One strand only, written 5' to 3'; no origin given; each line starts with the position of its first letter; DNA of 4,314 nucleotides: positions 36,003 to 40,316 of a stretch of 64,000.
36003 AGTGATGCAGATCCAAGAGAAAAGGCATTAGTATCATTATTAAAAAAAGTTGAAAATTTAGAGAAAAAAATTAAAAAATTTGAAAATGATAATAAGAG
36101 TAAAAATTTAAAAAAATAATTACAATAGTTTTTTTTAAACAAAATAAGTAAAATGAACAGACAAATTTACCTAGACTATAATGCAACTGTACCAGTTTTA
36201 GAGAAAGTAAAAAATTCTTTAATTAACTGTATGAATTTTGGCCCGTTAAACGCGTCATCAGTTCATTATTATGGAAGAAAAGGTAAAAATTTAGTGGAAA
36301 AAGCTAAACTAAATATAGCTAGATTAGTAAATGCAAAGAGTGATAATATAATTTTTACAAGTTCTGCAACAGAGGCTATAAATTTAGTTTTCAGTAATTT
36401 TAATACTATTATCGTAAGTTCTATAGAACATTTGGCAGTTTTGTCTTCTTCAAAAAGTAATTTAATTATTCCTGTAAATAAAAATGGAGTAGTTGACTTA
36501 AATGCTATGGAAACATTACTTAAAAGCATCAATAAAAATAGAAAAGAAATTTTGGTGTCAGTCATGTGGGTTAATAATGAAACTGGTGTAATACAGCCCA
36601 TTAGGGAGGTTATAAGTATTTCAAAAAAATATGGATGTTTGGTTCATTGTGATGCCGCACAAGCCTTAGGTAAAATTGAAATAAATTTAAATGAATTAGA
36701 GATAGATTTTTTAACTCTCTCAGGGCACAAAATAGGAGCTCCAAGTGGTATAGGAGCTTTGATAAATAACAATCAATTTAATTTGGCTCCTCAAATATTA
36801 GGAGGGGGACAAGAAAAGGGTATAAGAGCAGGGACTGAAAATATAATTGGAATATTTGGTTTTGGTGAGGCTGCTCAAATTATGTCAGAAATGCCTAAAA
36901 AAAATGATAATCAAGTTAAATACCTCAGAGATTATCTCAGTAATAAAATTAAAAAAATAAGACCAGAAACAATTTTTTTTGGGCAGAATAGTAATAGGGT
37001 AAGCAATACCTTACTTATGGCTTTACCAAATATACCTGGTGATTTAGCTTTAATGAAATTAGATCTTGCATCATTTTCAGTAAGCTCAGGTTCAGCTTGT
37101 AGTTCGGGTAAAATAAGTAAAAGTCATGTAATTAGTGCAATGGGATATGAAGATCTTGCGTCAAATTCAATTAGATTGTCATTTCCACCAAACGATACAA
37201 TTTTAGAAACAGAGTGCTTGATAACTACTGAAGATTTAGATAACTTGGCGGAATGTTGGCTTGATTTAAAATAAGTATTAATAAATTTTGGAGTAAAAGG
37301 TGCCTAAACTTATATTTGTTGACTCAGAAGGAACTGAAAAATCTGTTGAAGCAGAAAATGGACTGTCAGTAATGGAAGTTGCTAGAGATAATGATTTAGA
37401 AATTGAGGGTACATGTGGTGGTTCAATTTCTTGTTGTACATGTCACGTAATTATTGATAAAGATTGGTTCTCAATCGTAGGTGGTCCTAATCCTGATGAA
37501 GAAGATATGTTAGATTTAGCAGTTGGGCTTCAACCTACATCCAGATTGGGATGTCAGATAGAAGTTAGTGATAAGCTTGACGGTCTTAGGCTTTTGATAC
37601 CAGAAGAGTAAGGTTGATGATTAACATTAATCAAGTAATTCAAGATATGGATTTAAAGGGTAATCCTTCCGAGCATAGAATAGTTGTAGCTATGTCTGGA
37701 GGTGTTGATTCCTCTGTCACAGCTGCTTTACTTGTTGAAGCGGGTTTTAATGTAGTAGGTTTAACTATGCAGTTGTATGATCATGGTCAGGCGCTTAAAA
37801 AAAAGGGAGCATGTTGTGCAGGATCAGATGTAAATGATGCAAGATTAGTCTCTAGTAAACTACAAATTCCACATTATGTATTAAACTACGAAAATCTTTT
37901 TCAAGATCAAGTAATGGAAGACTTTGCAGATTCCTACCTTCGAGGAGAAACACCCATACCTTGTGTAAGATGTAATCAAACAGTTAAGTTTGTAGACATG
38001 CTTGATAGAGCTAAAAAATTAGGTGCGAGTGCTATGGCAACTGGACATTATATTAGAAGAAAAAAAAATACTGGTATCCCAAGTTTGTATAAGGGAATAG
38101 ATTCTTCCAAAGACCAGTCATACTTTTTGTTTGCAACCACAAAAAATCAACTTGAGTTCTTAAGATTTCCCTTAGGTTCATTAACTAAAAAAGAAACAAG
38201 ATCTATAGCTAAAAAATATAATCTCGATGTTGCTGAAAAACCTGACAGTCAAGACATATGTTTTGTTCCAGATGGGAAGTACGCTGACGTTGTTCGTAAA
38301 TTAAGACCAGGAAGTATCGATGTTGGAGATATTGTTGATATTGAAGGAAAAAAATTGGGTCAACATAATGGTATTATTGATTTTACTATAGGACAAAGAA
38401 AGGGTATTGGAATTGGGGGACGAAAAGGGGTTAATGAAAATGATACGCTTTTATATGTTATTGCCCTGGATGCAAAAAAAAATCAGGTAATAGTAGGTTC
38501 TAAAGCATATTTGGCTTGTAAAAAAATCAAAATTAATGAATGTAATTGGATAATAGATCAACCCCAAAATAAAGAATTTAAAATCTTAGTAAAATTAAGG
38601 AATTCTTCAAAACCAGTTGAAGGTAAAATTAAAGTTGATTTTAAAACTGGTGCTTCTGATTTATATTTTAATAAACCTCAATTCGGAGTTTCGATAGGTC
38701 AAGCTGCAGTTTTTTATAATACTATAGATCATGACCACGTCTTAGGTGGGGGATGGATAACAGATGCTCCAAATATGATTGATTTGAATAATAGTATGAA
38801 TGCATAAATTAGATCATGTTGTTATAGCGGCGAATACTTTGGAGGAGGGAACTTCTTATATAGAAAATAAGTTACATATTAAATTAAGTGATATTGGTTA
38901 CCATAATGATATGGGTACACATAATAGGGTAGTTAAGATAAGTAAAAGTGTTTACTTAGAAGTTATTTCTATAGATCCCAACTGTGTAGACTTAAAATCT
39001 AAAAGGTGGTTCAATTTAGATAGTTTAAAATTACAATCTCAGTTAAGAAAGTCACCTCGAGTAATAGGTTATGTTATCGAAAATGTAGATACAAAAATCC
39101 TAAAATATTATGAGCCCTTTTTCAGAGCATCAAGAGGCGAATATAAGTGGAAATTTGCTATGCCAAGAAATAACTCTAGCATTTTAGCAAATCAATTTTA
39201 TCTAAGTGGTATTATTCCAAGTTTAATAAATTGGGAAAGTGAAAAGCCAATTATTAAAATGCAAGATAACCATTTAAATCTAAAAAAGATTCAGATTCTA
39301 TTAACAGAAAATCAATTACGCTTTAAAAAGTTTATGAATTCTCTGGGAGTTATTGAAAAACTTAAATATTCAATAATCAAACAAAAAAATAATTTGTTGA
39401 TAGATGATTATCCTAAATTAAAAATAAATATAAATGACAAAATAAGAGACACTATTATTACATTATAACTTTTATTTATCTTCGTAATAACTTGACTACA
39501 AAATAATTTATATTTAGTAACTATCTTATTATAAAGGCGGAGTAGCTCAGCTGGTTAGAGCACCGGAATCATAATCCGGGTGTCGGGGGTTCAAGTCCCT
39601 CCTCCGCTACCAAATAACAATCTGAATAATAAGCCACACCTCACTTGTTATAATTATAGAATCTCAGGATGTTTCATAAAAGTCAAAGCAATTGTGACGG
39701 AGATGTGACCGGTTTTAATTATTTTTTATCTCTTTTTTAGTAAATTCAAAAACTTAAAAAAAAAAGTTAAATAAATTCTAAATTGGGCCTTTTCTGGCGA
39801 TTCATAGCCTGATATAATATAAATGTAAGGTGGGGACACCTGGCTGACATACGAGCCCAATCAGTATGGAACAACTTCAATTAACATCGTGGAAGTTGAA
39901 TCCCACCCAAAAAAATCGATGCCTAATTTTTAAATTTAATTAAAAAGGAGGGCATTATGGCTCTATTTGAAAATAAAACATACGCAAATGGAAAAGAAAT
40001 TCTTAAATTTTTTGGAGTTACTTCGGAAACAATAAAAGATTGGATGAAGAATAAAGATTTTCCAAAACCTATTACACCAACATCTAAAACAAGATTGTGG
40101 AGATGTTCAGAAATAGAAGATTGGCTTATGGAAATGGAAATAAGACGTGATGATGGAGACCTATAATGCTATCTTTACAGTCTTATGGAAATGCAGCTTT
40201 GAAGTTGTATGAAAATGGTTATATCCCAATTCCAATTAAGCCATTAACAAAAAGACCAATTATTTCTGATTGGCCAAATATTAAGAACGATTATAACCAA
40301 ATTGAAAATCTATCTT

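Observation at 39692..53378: Apparently intact 13.7-kb P4-like integrative element (possible phage satellite / mobilisable island) in a streamlined AT-rich alphaproteobacterial genome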

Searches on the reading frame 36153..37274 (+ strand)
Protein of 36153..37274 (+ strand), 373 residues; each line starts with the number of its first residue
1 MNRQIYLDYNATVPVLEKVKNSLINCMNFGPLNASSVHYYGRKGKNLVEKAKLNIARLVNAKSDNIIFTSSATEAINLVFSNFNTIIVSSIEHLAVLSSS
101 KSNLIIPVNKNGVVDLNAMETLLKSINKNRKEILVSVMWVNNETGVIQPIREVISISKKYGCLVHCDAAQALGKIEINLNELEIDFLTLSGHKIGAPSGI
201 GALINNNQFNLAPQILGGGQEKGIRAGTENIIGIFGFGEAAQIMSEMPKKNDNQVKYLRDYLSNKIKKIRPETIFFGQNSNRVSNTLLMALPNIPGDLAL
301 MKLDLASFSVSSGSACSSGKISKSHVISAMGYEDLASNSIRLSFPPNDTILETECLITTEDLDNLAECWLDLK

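Call 10: search_protein_families(library=pfam, proteins=[window:36153-37274:+], max_evalue=0.01)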
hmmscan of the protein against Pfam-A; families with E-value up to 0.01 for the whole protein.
window:36153-37274:+ (373 aa): 3 families
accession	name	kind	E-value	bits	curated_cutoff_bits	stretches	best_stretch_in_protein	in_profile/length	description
PF00266.25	Aminotran_5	-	2.7e-58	198.2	21.5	1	5-349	1-364/371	Aminotransferase class-V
PF00155.27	Aminotran_1_2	-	1.7e-05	24.7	19.7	1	52-169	48-187/361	Aminotransferase class I and II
PF01212.27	Beta_elim_lyase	-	0.0058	16.4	27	1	94-170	90-171/288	Beta-eliminating lyase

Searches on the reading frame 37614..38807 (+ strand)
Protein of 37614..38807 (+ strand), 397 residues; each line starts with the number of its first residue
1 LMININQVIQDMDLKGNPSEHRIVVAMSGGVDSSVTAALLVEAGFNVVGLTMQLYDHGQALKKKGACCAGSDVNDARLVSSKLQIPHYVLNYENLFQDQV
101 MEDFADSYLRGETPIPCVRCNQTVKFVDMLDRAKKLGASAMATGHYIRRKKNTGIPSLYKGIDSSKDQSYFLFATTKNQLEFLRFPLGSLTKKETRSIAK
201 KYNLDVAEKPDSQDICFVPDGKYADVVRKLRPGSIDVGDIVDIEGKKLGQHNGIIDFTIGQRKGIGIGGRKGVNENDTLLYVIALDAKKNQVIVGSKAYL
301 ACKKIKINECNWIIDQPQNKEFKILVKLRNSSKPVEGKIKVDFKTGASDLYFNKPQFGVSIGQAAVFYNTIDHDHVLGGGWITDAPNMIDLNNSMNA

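Call 10: search_protein_families(library=pfam, proteins=[window:37614-38807:+], max_evalue=0.01)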
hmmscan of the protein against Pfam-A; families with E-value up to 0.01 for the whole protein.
window:37614-38807:+ (397 aa): 8 families
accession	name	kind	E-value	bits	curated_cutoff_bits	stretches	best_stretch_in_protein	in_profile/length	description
PF03054.22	tRNA_Me_trans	-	1.8e-73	247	20.6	1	22-219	2-201/202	tRNA methyl transferase HUP domain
PF20259.3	tRNA_Me_trans_M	-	8.5e-17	60.9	27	1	237-296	12-66/66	tRNA methyl transferase PRC-barrel domain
PF20258.4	tRNA_Me_trans_C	-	5.8e-15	55.8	20.6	1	303-382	2-77/77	Aminomethyltransferase beta-barrel domain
PF02540.23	NAD_synthase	-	0.00016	21.3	21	1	21-105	19-100/242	NAD synthase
PF06508.19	QueC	-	0.00032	20.7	22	1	23-206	2-177/210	Queuosine biosynthesis protein QueC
PF00764.25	Arginosuc_synth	-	0.00038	21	27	0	22-63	1-43/162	Arginosuccinate synthase N-terminal HUP domain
PF02568.20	ThiI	-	0.00055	20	20.5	1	22-95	5-75/197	Thiamine biosynthesis protein (ThiI)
PF10005.14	Zn_ribbon_DZR_6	-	0.0096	17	23.4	0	286-322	38-78/93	zinc-ribbon domain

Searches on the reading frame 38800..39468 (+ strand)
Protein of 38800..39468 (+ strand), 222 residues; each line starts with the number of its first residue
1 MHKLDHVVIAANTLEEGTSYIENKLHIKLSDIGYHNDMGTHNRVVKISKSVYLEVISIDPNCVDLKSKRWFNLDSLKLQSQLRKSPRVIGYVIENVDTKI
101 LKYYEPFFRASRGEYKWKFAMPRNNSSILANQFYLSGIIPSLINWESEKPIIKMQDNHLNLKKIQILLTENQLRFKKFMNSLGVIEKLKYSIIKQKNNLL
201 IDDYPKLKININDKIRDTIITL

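Call 10: search_protein_families(library=pfam, proteins=[window:38800-39468:+], max_evalue=0.01)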
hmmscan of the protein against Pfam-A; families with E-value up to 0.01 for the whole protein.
window:38800-39468:+ (222 aa): 1 family
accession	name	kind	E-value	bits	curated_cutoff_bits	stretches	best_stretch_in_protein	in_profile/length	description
PF13468.12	Glyoxalase_3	-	3e-23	83.2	25.1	1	4-170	1-164/176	Glyoxalase-like domain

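Call 64: find_homologous_proteins(query=window:38800-39468:+, max_evalue=1e-20)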
Query window:38800-39468:+ (222 aa): 384 proteins with E <= 1e-20 among 597 candidates; the best 120 are listed.
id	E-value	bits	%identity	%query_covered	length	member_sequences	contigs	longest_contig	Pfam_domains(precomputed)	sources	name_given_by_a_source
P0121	2.6e-140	483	100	100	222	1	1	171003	PF13468.13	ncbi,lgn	-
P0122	3.4e-127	440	91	100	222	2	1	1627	PF13468.13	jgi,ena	-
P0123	1.0e-123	429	89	100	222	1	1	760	PF13468.13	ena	-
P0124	1.1e-121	422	87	100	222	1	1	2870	PF13468.13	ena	-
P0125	6.2e-117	407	86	100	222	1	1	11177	PF13468.13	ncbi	-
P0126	1.2e-115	403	83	100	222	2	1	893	PF13468.13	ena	-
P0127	2.1e-115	402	84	100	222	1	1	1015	PF13468.13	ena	-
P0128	3.4e-115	401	83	100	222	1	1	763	PF13468.13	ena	-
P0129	1.7e-114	399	82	100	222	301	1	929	PF13468.13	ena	-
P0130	4.9e-114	397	82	100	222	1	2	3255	PF13468.13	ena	-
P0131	5.8e-114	397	82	100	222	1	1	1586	PF13468.13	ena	-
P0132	1.5e-113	396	82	100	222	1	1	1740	PF13468.13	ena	-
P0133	2.8e-113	395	82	100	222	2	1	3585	PF13468.13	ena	-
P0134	2.9e-113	395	82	100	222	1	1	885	PF13468.13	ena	-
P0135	1.6e-112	392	82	100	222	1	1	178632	PF13468.13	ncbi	-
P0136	1.7e-112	392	82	100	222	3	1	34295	PF13468.13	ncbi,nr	ncbi:VOC family protein [Alphaproteobacteria bacterium]|nr:VOC family protein [Alphaproteobacteria b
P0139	4.4e-112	391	81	100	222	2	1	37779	PF13468.13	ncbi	-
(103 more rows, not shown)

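Call 65: find_encoding_contigs(protein=P0121, flank=3000, max_places=2)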
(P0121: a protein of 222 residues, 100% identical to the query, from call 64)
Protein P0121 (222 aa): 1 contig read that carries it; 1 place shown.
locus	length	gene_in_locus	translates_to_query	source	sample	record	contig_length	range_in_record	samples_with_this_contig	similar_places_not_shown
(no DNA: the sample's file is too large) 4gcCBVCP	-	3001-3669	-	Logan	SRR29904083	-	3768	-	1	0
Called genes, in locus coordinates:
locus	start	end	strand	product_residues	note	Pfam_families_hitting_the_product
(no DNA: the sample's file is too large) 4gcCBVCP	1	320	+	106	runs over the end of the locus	?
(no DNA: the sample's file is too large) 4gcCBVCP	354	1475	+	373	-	PF00266:Aminotran_5, PF00155:Aminotran_1_2 (faint)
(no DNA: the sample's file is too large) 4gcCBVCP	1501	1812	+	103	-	-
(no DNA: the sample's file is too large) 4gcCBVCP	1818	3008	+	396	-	PF03054:tRNA_Me_trans, PF20259:tRNA_Me_trans_M, PF20258:tRNA_Me_trans_C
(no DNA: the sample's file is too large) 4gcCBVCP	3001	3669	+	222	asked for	PF13468:Glyoxalase_3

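Call 66: find_encoding_contigs(protein=P0135, flank=10000, max_places=2)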
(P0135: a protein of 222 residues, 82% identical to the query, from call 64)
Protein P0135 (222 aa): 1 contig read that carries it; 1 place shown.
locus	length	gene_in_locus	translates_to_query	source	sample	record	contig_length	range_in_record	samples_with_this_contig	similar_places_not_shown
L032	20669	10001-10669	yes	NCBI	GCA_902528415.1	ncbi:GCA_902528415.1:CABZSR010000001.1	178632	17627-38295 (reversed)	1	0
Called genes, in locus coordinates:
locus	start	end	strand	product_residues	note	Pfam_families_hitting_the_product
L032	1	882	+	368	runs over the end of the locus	PF03462:PCRF, PF00472:RF-1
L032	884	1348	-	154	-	PF00578:AhpC-TSA, PF08534:Redoxin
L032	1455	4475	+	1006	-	PF13116:YhdP (weak)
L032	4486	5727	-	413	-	PF00579:tRNA-synt_1b, PF22421:SYY_C-terminal (faint)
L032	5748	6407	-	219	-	PF02129:Peptidase_S15, PF00561:Abhydrolase_1, PF12697:Abhydrolase_6 (faint), PF12146:Hydrolase_4, PF00326:Peptidase_S9 (faint)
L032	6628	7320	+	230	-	PF00132:Hexapep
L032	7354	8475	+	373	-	PF00155:Aminotran_1_2 (faint), PF00266:Aminotran_5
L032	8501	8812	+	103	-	-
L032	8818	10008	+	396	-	PF03054:tRNA_Me_trans, PF20259:tRNA_Me_trans_M, PF20258:tRNA_Me_trans_C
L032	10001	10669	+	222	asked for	PF13468:Glyoxalase_3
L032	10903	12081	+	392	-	-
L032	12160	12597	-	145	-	-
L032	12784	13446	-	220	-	PF02493:MORN (weak)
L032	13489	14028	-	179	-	-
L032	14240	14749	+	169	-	-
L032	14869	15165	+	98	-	-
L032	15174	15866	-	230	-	-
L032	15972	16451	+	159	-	-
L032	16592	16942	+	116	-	-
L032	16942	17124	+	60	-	-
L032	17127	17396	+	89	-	-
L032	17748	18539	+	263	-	PF02493:MORN (weak)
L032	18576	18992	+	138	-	-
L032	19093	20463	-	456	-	PF12161:HsdM_N, PF02384:N6_Mtase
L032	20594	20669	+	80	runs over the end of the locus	-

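Call 67: find_encoding_contigs(protein=P0136, flank=10000, max_places=2)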
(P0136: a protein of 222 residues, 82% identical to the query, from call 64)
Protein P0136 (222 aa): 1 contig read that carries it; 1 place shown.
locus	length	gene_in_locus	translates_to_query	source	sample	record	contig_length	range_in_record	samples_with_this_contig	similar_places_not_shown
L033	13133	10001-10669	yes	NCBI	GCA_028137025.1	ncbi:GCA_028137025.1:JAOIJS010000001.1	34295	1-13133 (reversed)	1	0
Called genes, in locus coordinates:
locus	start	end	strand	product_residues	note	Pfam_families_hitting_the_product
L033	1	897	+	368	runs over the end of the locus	PF03462:PCRF, PF00472:RF-1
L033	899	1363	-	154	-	PF00578:AhpC-TSA, PF08534:Redoxin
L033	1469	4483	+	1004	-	PF13116:YhdP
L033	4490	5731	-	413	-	PF00579:tRNA-synt_1b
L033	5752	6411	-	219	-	PF02129:Peptidase_S15, PF00561:Abhydrolase_1, PF12697:Abhydrolase_6 (faint), PF12146:Hydrolase_4 (weak)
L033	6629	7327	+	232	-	PF14602:Hexapep_2 (faint), PF00132:Hexapep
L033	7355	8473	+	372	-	PF00155:Aminotran_1_2 (faint), PF00266:Aminotran_5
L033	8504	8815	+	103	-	PF00111:Fer2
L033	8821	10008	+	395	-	PF03054:tRNA_Me_trans, PF20259:tRNA_Me_trans_M, PF20258:tRNA_Me_trans_C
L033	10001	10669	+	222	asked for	PF13468:Glyoxalase_3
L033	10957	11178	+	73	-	PF05265:DUF723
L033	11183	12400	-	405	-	PF01266:DAO (weak), PF01494:FAD_binding_3 (faint), PF01946:Thi4 (faint), PF03486:HI0933_like, PF13450:NAD_binding_8 (weak), PF22780:HI0933_like_1st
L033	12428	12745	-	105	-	PF06865:Ppnp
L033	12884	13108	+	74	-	-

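Call 68: find_encoding_contigs(protein=P0139, flank=10000, max_places=2)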
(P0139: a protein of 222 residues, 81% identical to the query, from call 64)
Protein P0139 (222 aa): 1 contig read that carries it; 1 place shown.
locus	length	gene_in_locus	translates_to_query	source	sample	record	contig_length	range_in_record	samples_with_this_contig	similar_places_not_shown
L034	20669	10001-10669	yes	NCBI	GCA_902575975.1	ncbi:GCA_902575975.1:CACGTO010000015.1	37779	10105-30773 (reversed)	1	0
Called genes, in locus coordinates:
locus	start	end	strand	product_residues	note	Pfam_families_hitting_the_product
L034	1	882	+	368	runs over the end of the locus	PF03462:PCRF, PF00472:RF-1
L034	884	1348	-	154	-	PF00578:AhpC-TSA, PF08534:Redoxin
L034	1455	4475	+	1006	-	PF13116:YhdP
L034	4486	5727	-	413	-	PF00579:tRNA-synt_1b, PF22421:SYY_C-terminal (faint)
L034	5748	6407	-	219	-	PF02129:Peptidase_S15, PF00561:Abhydrolase_1, PF12146:Hydrolase_4, PF00326:Peptidase_S9 (faint)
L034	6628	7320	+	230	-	PF00132:Hexapep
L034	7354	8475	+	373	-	PF00266:Aminotran_5, PF00155:Aminotran_1_2 (faint)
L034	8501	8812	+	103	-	-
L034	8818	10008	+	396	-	PF03054:tRNA_Me_trans, PF20259:tRNA_Me_trans_M, PF20258:tRNA_Me_trans_C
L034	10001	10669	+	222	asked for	PF13468:Glyoxalase_3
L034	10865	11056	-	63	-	-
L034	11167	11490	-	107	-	PF08734:GYD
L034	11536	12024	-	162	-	-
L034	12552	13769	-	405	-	PF01266:DAO (weak), PF03486:HI0933_like, PF13450:NAD_binding_8, PF22780:HI0933_like_1st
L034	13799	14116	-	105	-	PF06865:Ppnp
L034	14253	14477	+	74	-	-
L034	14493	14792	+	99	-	-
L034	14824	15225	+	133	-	PF04828:GFA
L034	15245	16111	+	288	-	PF13641:Glyco_tranf_2_3, PF00535:Glycos_transf_2, PF10111:Glyco_tranf_2_2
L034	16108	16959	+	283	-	-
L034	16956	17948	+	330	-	PF20903:SPL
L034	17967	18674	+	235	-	PF00106:adh_short, PF08659:KR, PF13561:adh_short_C2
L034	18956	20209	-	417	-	PF00266:Aminotran_5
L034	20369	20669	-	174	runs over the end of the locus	PF00691:OmpA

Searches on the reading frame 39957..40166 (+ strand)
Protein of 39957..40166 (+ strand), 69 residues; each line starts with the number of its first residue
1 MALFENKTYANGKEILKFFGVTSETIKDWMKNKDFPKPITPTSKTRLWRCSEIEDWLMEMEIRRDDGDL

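Call 9: search_protein_families(library=pfam, proteins=[window:39957-40166:+], max_evalue=0.01)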
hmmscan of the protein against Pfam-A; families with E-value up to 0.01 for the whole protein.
window:39957-40166:+ (69 aa): 2 families
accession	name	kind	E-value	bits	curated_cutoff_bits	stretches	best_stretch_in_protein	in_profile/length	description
PF05930.18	Phage_AlpA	-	1.2e-05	25.5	21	1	13-57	7-51/51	Prophage CP4-57 regulatory protein (AlpA)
PF12728.13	HTH_17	-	0.00032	21.3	27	1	13-59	5-49/51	Helix-turn-helix domain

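Call 54: search_protein_families(library=ncbifam, proteins=[window:39957-40166:+], max_evalue=0.01)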
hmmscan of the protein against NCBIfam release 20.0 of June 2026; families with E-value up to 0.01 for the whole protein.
window:39957-40166:+ (69 aa): 0 families

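Call 55: search_protein_families(library=phrogs, proteins=[window:39957-40166:+], max_evalue=0.01)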
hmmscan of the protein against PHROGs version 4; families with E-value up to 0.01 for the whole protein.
window:39957-40166:+ (69 aa): 11 families
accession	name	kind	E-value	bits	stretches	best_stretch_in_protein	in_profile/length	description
phrog_66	-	integration and excision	2.1e-07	32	1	9-60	93-143/412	excisionase and transcriptional regulator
phrog_597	-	DNA, RNA and nucleotide metabolism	5.1e-06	27.6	1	6-59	109-163/200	DNA binding protein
phrog_4745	-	DNA, RNA and nucleotide metabolism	6.2e-06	27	1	7-61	29-88/107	DNA binding protein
phrog_668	-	DNA, RNA and nucleotide metabolism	9.8e-06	26.3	1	7-60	61-113/181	HTH DNA binding protein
phrog_33798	-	unknown function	0.0001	23.6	1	13-56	49-90/101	-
phrog_10045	-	DNA, RNA and nucleotide metabolism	0.00011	23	1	9-49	20-57/74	HTH DNA binding protein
phrog_6355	-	unknown function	0.0007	20.7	1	15-61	24-73/90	-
phrog_4996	-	unknown function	0.0012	19.8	1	9-60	35-93/99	-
phrog_1553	-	integration and excision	0.002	18.7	1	13-61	8-63/65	excisionase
phrog_141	-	head and packaging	0.0042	17.5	1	8-63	14-66/183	terminase small subunit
phrog_7344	-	head and packaging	0.0089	17.2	1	2-37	23-56/161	terminase small subunit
